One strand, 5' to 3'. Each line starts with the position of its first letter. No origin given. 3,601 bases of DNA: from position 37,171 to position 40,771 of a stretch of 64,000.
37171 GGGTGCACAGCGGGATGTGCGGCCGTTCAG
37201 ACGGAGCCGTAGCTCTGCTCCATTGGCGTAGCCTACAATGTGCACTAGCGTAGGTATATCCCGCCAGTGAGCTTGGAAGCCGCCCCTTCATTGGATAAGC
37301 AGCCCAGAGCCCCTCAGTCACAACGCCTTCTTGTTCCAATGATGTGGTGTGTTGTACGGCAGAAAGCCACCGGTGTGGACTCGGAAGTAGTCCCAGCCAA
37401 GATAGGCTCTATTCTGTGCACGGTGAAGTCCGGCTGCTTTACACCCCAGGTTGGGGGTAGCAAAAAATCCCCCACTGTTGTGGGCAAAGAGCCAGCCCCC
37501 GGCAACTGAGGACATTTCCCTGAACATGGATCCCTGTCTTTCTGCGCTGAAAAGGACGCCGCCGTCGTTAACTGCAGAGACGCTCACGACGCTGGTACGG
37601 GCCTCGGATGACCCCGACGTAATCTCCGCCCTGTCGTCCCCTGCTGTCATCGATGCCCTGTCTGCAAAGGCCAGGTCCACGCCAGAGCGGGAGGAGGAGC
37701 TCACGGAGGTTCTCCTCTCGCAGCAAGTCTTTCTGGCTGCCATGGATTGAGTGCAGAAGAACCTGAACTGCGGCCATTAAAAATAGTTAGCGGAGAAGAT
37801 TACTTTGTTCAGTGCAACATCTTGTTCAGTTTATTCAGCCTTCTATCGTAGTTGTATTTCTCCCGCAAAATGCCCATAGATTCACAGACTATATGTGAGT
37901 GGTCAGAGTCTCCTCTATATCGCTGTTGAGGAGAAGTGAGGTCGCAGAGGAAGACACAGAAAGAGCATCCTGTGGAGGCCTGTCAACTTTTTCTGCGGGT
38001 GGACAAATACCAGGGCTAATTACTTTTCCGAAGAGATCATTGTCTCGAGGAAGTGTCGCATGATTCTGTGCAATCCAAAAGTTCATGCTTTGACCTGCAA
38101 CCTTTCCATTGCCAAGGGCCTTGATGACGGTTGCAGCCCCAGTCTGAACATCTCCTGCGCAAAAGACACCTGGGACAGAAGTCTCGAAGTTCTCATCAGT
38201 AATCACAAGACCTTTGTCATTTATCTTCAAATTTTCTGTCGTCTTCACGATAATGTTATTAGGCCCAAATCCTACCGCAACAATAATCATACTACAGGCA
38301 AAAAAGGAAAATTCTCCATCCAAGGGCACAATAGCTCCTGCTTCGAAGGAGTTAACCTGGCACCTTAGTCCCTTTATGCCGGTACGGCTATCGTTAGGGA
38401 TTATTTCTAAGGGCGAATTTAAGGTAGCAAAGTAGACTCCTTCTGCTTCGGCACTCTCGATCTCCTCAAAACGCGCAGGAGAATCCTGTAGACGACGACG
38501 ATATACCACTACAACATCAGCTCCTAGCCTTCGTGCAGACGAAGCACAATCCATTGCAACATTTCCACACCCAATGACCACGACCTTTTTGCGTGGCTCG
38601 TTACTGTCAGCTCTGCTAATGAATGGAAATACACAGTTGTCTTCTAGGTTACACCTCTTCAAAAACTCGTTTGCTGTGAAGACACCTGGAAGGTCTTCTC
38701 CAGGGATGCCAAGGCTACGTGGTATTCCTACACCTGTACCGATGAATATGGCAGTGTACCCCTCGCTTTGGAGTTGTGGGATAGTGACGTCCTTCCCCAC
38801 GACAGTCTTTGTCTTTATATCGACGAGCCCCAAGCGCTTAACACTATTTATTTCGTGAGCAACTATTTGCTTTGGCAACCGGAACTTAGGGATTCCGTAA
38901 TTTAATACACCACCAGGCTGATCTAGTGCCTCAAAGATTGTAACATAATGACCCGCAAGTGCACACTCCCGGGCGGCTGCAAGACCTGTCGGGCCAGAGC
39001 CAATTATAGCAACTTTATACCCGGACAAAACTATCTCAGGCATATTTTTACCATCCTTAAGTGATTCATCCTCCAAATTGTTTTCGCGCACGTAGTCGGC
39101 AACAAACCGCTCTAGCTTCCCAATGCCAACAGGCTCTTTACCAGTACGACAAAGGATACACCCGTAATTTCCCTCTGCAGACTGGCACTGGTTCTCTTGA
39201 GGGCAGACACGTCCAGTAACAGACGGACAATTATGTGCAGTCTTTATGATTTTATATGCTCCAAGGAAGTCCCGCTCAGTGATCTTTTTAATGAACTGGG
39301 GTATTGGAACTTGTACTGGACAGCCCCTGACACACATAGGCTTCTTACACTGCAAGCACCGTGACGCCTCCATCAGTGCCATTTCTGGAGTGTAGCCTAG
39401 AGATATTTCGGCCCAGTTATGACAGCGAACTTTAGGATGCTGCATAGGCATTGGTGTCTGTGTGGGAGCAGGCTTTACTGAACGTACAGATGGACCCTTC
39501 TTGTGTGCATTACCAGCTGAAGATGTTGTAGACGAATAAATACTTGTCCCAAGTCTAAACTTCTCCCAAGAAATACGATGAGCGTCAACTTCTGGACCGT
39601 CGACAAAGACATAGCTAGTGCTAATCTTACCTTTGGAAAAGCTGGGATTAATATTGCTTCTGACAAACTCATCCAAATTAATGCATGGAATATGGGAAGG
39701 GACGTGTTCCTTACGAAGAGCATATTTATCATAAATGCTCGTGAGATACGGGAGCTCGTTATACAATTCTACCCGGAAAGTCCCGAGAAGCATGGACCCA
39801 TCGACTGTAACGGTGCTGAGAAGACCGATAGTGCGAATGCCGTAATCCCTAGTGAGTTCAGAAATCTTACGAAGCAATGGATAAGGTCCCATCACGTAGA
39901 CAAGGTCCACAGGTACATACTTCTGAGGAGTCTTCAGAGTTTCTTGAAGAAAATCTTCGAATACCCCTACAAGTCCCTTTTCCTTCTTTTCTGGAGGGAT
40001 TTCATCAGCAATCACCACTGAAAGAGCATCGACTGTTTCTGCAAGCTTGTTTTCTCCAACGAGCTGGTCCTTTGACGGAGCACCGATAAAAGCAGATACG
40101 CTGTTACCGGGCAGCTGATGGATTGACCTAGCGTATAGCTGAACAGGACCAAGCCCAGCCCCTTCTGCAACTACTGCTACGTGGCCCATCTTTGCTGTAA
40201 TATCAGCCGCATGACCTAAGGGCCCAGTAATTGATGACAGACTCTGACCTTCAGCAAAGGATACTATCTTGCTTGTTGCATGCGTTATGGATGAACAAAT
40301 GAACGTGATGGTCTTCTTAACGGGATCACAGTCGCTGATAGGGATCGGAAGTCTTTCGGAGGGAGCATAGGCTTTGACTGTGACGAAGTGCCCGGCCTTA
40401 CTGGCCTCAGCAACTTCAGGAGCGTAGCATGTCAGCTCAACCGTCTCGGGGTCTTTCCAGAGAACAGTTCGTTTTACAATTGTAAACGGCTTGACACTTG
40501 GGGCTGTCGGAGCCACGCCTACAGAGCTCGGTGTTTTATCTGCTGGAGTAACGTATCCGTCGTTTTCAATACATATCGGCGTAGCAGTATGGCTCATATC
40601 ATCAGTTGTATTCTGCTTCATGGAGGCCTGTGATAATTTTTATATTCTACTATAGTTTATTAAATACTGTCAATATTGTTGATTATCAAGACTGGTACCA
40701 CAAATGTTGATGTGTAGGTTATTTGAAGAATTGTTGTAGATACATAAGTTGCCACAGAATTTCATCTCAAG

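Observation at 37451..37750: Outer repeat boundary cuts through a gene: intact 393-aa gene on the left, 97-codon stump on the right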

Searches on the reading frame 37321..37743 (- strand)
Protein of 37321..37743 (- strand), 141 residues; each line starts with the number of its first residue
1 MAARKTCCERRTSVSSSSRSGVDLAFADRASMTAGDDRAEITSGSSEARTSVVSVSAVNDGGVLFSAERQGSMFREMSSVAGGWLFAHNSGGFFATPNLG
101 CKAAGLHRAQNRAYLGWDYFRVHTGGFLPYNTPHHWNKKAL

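Call 46: list_cluster_members(proteins=[window:37321-37743:-, window:37571-37777:-, window:37029-37250:+, window:25193-26452:+, window:14161-16521:+])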
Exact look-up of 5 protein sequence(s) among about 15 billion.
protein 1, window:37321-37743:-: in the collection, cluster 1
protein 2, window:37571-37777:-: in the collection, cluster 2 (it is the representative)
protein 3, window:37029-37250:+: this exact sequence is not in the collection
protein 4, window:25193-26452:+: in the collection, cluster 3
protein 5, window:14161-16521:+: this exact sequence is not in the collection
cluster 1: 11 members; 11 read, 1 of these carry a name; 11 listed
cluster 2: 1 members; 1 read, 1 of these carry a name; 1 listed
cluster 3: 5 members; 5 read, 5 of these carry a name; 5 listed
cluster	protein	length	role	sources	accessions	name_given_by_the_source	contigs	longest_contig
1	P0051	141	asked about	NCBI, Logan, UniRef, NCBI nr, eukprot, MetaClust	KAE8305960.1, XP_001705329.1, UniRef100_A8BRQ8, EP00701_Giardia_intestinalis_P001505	hypothetical protein GL50803_007198 [Giardia duodenalis] | Uncharacterized protein n=1 Tax=Giardia intestinalis (strain ATCC 50803 / WB clone C6) ... | hypothetical protein GL50803_007198 [Giardia intestinalis]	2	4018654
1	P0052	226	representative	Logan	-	-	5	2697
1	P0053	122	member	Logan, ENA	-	-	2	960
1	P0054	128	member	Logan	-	-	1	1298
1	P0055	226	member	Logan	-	-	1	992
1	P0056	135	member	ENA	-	-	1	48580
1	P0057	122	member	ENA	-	-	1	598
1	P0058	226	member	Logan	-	-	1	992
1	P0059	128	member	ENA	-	-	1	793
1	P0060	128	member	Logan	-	-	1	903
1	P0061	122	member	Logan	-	-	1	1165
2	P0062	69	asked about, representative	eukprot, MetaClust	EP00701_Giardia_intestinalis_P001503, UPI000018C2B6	XP_001705327.1 Hypothetical protein GL50803_86406 [Giardia lamblia ATCC 50803] | status=active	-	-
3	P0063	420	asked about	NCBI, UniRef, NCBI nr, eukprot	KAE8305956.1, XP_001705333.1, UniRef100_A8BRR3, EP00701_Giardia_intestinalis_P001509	hypothetical protein GL50803_00113268 [Giardia duodenalis] | Uncharacterized protein n=1 Tax=Giardia intestinalis (strain ATCC 50803 / WB clone C6) ... | hypothetical protein GL50803_00113268 [Giardia intestinalis]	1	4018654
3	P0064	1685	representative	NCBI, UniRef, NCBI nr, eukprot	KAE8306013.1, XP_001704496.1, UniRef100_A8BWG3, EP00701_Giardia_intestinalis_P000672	High cysteine membrane protein EGF-like [Giardia duodenalis] | High cysteine membrane protein EGF-like n=1 Tax=Giardia intestinalis (strain ATCC 50803 / ... | High cysteine membrane protein EGF-like [Giardia intestinalis]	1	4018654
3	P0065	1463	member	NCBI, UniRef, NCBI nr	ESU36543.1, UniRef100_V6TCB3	Hypothetical protein DHA2_153355 [Giardia duodenalis] | EGF-like domain-containing protein n=1 Tax=Giardia intestinalis TaxID=5741 ... | Hypothetical protein DHA2_153355 [Giardia intestinalis]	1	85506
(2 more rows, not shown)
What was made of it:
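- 37318..37743 (-): 141-aa ORF antisense to the stump. This is the gene model kept in the current annotation (GL50803_7198, KAE8305960.1). Its ATG (37741-37743) is supplied by the target flank at the junction. Call 46.
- GL50803_7198 is retained as a hypothetical protein in the current annotation (call 46).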

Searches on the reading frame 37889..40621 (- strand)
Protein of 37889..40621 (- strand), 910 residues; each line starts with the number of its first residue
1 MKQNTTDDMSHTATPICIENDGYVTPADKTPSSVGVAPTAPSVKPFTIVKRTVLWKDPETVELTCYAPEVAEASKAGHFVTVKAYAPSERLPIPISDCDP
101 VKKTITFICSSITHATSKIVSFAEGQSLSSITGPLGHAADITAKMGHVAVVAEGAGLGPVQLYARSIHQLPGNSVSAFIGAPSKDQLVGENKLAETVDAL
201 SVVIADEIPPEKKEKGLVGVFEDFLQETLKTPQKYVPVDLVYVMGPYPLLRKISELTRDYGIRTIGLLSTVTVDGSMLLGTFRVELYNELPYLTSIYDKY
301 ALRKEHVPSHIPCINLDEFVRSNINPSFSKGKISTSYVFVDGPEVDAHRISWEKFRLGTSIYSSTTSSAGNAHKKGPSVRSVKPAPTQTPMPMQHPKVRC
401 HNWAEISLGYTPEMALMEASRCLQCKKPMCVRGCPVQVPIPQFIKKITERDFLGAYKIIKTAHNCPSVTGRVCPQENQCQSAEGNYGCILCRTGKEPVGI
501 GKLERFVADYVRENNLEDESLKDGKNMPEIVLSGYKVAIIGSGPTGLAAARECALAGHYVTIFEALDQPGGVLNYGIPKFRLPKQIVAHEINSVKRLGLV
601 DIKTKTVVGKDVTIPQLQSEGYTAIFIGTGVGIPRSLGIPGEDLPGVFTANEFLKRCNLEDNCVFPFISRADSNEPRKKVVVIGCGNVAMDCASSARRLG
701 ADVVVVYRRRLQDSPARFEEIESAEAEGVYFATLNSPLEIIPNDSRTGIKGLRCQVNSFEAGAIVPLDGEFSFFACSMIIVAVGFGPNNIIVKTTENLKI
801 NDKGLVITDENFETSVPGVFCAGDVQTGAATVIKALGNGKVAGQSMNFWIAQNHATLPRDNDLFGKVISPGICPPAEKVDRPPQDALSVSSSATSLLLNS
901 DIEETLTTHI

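Call 7: search_protein_families(library=pfam, proteins=[window:37889-40621:-], max_evalue=0.01)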
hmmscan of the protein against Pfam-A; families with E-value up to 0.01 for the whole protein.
window:37889-40621:- (910 aa): 19 families
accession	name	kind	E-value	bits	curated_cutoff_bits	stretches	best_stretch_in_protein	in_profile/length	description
PF14691.11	Fer4_20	-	3.8e-37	127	25.8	1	399-515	1-112/113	Dihydroprymidine dehydrogenase domain II, 4Fe-4S cluster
PF07992.20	Pyr_redox_2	-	8.6e-34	117.7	26.1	1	535-838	1-290/291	Pyridine nucleotide-disulphide oxidoreductase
PF13738.12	Pyr_redox_3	-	3e-12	46.8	30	1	675-823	162-305/305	Pyridine nucleotide-disulphide oxidoreductase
PF00070.33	Pyr_redox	-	1.2e-10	42.2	22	1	679-745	1-71/82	Pyridine nucleotide-disulphide oxidoreductase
PF13450.12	NAD_binding_8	-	8.3e-08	32.8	21.9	1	539-572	1-34/68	NAD(P)-binding Rossmann-like domain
PF00890.30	FAD_binding_2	-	6.8e-07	29.2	20.4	1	537-571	2-36/414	FAD binding domain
PF01262.27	AlaDh_PNT_C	-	4.1e-06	26.8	23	1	678-709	29-60/214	Alanine dehydrogenase/PNT, C-terminal domain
PF12831.13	FAD_oxidored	-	5.9e-06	26.3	27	1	537-574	2-39/416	FAD dependent oxidoreductase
PF01266.30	DAO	-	1.1e-05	25.6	27.9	1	536-570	1-35/353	FAD dependent oxidoreductase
PF03486.20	HI0933_like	-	1.4e-05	25.1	50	1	536-570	2-36/244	HI0933-like protein Rossmann domain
PF02826.25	2-Hacid_dh_C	-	5.1e-05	23.2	25.1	0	677-723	36-82/178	D-isomer specific 2-hydroxyacid dehydrogenase, NAD binding domain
PF13241.12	NAD_binding_7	-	0.00018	22.5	22.1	0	677-709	7-39/104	Putative NAD(P)-binding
PF00291.31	PALP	-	0.00048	20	35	0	667-727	45-103/295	Pyridoxal-phosphate dependent enzyme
PF03807.23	F420_oxidored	-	0.00054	20.9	21.6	0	679-721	1-44/94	NADP oxidoreductase coenzyme F420-dependent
PF01494.25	FAD_binding_3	-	0.0015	18.2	22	1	535-567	2-34/349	FAD binding domain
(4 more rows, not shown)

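Call 18: find_homologous_proteins(query=window:37892-40621:-, max_evalue=1e-200)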
Query window:37892-40621:- (910 aa): 9 proteins with E <= 1e-200 among 8000 candidates.
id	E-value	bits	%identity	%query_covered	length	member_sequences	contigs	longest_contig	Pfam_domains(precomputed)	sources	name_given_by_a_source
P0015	0.0e+0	2071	99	100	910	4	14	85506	PF01266.31,PF13450.13,PF14691.12,PF00890.31,PF07992.21,PF00070.34,PF13738.13,PF03486.21,PF01262.28,PF12831.14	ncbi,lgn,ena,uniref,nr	ncbi:Glutamate synthase [nadph] small chain [Giardia duodenalis]|uniref:Glutamate synthase [nadph] s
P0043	0.0e+0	1908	91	100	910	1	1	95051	PF01266.31,PF13450.13,PF14691.12,PF00890.31,PF07992.21,PF00070.34,PF13738.13,PF03486.21,PF01262.28,PF12831.14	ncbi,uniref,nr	ncbi:Glutamate synthase [Giardia lamblia P15]|uniref:Glutamate synthase n=1 Tax=Giardia intestinalis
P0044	0.0e+0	1800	86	100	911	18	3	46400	PF01266.31,PF13450.13,PF14691.12,PF07992.21,PF00070.34,PF02826.26,PF13738.13,PF03486.21,PF01262.28,PF12831.14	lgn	-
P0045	0.0e+0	1797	84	100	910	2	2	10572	PF01266.31,PF13450.13,PF14691.12,PF00890.31,PF07992.21,PF00070.34,PF02826.26,PF13738.13,PF03486.21,PF01262.28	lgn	-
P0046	0.0e+0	1755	84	100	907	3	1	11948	PF01266.31,PF13450.13,PF14691.12,PF07992.21,PF00070.34,PF02826.26,PF13738.13,PF01262.28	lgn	-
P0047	1.5e-218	746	50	80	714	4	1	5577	PF00743.26,PF13241.13,PF13450.13,PF07992.21,PF00070.34,PF03486.21,PF12831.14,PF10418.15,PF01266.31,PF14691.12,PF00291.32,PF02826.26,PF13738.13,PF01262.28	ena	-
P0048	1.0e-217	744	50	80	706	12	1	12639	PF13241.13,PF13450.13,PF07992.21,PF00070.34,PF03486.21,PF01134.29,PF12831.14,PF10418.15,PF01266.31,PF14691.12,PF02826.26,PF13738.13,PF01262.28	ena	-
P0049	2.6e-208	713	44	93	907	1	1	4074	PF13450.13,PF14691.12,PF07992.21,PF00070.34,PF13738.13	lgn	-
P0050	6.1e-206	705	44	93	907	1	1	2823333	PF01946.24,PF13450.13,PF14691.12,PF07992.21,PF00070.34,PF13738.13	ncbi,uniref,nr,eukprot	ncbi:Glutamate synthase [Giardia muris]|uniref:Glutamate synthase n=1 Tax=Giardia muris TaxID=5742 R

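Call 19: find_encoding_contigs(protein=P0043, flank=10000, max_places=3)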
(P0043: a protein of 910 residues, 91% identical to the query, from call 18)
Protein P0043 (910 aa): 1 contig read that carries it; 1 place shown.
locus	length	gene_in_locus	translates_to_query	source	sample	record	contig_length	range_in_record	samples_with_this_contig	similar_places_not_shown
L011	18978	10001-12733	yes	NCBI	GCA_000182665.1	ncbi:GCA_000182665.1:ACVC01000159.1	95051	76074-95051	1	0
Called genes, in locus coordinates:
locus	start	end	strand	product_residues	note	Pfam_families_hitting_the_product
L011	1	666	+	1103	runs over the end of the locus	-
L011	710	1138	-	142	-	-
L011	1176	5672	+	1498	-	-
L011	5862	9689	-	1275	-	PF14922:FWWh (weak)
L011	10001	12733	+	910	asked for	PF14691:Fer4_20, PF00890:FAD_binding_2 (faint), PF01262:AlaDh_PNT_C (faint), PF01266:DAO (faint), PF07992:Pyr_redox_2, PF13450:NAD_binding_8 (weak), PF13738:Pyr_redox_3, PF00070:Pyr_redox (weak), +2 more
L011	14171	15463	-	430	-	PF03302:VSP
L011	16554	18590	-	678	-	PF03302:VSP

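Call 20: find_encoding_contigs(protein=P0044, flank=10000, max_places=3)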
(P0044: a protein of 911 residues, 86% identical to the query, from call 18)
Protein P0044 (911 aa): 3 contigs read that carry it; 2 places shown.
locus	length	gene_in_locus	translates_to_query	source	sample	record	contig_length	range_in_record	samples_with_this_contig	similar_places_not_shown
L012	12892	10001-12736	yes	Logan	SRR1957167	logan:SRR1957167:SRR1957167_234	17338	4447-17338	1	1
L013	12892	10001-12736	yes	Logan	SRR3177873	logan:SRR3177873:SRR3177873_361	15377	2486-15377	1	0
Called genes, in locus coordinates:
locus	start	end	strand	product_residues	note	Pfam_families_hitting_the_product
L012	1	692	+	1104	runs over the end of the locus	-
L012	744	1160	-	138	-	-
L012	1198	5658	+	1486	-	-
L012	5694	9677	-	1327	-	PF14922:FWWh (faint)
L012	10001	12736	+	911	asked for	PF14691:Fer4_20, PF02826:2-Hacid_dh_C (faint), PF01262:AlaDh_PNT_C (faint), PF01266:DAO (faint), PF07992:Pyr_redox_2, PF13450:NAD_binding_8, PF13738:Pyr_redox_3, PF00070:Pyr_redox (weak), +2 more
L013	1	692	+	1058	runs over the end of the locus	?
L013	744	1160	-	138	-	-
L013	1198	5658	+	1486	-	-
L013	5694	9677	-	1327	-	PF14922:FWWh (faint)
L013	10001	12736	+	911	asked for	PF14691:Fer4_20, PF02826:2-Hacid_dh_C (faint), PF01262:AlaDh_PNT_C (faint), PF01266:DAO (faint), PF07992:Pyr_redox_2, PF13450:NAD_binding_8, PF13738:Pyr_redox_3, PF00070:Pyr_redox (weak), +2 more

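Call 21: find_encoding_contigs(protein=P0050, flank=10000, max_places=2)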
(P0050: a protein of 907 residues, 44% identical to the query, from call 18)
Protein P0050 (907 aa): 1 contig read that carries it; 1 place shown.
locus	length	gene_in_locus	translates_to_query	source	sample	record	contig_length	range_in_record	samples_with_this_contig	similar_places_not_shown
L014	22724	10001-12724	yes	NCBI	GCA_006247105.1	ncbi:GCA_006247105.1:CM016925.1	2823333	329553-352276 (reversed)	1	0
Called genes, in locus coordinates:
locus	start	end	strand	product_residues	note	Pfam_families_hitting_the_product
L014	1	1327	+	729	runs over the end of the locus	PF23122:C2_ITFG1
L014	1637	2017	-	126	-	-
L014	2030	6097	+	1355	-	-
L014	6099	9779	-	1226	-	-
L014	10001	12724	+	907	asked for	PF14691:Fer4_20, PF00070:Pyr_redox (faint), PF01946:Thi4 (faint), PF07992:Pyr_redox_2, PF13450:NAD_binding_8 (weak), PF13738:Pyr_redox_3 (faint)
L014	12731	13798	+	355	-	-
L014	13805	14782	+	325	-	-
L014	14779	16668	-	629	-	PF00023:Ank (faint), PF13606:Ank_3 (faint), PF13857:Ank_5 (faint), PF12796:Ank_2, PF13637:Ank_4 (weak)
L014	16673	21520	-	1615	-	-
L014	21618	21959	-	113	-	-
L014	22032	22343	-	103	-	-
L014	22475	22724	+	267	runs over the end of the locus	PF03366:YEATS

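Call 50: find_encoding_contigs(protein=P0045, flank=3000, max_places=3)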
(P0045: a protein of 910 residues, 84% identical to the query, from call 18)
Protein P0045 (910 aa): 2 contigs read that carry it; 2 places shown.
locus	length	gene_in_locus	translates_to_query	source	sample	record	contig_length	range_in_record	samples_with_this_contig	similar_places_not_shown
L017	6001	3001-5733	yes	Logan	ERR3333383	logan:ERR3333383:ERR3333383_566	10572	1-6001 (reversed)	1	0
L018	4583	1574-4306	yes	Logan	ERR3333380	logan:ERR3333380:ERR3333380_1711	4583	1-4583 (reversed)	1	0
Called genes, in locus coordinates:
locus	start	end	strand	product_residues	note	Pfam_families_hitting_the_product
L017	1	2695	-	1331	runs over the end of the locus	PF14922:FWWh (faint)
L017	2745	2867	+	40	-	-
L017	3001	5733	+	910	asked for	PF14691:Fer4_20, PF02826:2-Hacid_dh_C (faint), PF00890:FAD_binding_2 (faint), PF01262:AlaDh_PNT_C (faint), PF07992:Pyr_redox_2, PF13450:NAD_binding_8 (weak), PF00070:Pyr_redox (weak), PF13738:Pyr_redox_3, +2 more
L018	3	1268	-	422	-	?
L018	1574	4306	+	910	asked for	PF14691:Fer4_20, PF02826:2-Hacid_dh_C (faint), PF00890:FAD_binding_2 (faint), PF01262:AlaDh_PNT_C (faint), PF07992:Pyr_redox_2, PF13450:NAD_binding_8 (weak), PF00070:Pyr_redox (weak), PF13738:Pyr_redox_3, +2 more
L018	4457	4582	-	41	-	?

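Call 51: find_encoding_contigs(protein=P0046, flank=3000, max_places=3)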
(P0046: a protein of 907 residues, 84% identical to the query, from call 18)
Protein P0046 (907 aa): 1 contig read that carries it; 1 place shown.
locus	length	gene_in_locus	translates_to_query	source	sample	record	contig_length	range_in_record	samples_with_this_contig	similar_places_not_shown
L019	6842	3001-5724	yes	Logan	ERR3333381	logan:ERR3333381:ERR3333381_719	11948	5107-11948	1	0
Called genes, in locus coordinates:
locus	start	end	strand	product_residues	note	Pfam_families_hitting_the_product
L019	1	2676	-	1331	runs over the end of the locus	PF14922:FWWh (weak)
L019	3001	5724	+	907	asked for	PF14691:Fer4_20, PF02826:2-Hacid_dh_C (faint), PF01262:AlaDh_PNT_C (faint), PF01266:DAO (faint), PF07992:Pyr_redox_2, PF13450:NAD_binding_8 (weak), PF13738:Pyr_redox_3, PF00070:Pyr_redox (weak)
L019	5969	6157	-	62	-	-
